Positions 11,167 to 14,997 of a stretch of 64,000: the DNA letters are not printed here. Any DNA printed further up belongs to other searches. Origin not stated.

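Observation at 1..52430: ~52 kb hybrid PKS-NRPS lipopeptide cluster with non-collinear two-block organisation, extending beyond the window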

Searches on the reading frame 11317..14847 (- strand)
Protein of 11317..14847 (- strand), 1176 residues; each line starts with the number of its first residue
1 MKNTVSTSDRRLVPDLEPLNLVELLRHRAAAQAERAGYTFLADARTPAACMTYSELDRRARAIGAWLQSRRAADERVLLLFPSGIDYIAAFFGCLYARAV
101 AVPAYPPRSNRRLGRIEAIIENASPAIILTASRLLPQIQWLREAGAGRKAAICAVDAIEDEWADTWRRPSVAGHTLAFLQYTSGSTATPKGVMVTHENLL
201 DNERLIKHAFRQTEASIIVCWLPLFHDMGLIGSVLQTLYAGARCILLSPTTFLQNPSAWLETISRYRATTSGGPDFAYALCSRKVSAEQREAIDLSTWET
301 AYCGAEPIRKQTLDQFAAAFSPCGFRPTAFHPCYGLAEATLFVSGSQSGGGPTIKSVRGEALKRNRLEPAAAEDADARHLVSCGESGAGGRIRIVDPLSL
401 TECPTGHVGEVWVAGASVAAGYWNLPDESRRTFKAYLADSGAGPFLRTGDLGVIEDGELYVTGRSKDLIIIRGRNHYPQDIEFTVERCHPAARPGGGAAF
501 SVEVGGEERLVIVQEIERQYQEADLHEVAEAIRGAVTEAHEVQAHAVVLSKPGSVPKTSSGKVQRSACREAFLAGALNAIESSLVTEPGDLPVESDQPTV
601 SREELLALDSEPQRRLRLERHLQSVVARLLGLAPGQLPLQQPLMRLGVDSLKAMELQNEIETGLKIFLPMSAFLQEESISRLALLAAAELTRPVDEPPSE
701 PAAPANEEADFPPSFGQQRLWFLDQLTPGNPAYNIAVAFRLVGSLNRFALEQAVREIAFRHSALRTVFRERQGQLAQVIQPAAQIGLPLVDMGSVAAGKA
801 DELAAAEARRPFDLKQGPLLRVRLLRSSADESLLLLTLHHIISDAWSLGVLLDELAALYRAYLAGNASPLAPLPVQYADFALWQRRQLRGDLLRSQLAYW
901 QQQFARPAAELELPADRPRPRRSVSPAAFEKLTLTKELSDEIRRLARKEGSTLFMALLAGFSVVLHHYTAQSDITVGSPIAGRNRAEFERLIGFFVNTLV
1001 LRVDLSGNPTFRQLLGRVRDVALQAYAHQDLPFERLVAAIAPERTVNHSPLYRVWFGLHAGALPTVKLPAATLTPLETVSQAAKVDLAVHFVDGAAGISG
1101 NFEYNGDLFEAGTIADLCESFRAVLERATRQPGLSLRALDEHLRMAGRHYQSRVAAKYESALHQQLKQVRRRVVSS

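Call 4: search_protein_families(library=pfam, proteins=[window:11317-14847:-], max_evalue=0.00001)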
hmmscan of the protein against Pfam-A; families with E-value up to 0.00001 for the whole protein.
window:11317-14847:- (1176 aa): 5 families
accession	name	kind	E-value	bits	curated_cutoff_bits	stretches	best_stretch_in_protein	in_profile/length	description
PF00668.25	Condensation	-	7e-97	325.4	30.6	1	712-1138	6-443/456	Condensation domain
PF00501.34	AMP-binding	-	5.4e-66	223.4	29.9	1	37-423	10-384/384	AMP-binding enzyme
PF23024.1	AMP-dom_DIP2-like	-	1.9e-13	50.9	27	1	467-581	2-109/110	Disco-interacting protein 2-like, AMP domain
PF00550.31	PP-binding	-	1.7e-11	44.6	20.8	1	622-683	3-64/67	Phosphopantetheine attachment site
PF24919.1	Mug62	-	8.2e-06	26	27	0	474-579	31-149/164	Meiotically up-regulated gene 62 protein-like domain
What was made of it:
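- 11317..14847 (-): Lipoinitiation protein FAAL-ACP-C with an active C (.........). Pfam AMP-binding, DIP2-like, PP-binding and Condensation (call 4).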

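Call 11: find_encoding_contigs(protein=window:11317-14847:-, flank=10000, max_places=4)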
Protein window:11317-14847:- (1176 aa): 2 contigs read that carry it; 2 places shown.
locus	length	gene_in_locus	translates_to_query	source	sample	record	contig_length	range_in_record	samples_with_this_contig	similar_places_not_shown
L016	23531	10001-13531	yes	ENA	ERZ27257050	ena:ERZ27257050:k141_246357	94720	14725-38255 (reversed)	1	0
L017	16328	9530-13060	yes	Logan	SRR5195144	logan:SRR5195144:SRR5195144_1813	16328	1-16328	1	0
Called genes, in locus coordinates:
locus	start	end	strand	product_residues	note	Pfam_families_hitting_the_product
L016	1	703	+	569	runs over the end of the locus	PF00664:ABC_membrane (weak), PF02463:SMC_N (faint), PF00005:ABC_tran, PF13304:AAA_21 (faint)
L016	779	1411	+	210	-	PF03621:MbtH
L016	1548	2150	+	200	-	PF00023:Ank (faint), PF12796:Ank_2, PF13606:Ank_3 (faint), PF13637:Ank_4, PF13857:Ank_5 (weak), PF13637:Ank_4 (weak)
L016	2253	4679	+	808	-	PF01804:Penicil_amidase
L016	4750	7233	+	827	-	PF02543:Carbam_trans_N, PF16861:Carbam_trans_C, PF11954:DUF3471 (weak)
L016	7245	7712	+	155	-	PF12844:HTH_19 (faint), PF13560:HTH_31 (weak), PF01381:HTH_3 (faint), PF13413:HTH_25 (faint), PF13560:HTH_31 (weak)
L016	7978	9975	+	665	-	PF02543:Carbam_trans_N, PF16861:Carbam_trans_C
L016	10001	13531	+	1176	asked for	PF00501:AMP-binding, PF23024:AMP-dom_DIP2-like, PF24919:Mug62 (weak), PF00550:PP-binding, PF00668:Condensation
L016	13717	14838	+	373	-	PF00702:Hydrolase (faint)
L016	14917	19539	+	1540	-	PF00668:Condensation, PF00501:AMP-binding, PF13193:AMP-binding_C, PF00550:PP-binding, PF00668:Condensation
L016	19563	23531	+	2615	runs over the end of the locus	PF00668:Condensation, PF00501:AMP-binding, PF13193:AMP-binding_C, PF00550:PP-binding, PF00668:Condensation, PF00501:AMP-binding, PF13193:AMP-binding_C, PF00550:PP-binding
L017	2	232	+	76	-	?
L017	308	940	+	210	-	PF03621:MbtH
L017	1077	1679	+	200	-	PF00023:Ank (faint), PF12796:Ank_2, PF13606:Ank_3 (faint), PF13637:Ank_4, PF13857:Ank_5 (weak), PF13637:Ank_4 (weak)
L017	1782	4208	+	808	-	PF01804:Penicil_amidase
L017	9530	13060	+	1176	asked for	PF00501:AMP-binding, PF23024:AMP-dom_DIP2-like, PF24919:Mug62 (weak), PF00550:PP-binding, PF00668:Condensation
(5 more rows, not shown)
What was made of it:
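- The cut gene is 2615 aa (call 11).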

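Call 14: find_encoding_contigs(protein=L016:14917-19536:+, flank=10000, max_places=3)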
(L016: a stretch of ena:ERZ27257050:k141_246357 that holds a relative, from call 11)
Protein L016:14917-19536:+ (1540 aa): no gene with exactly this product is on record in the collection.
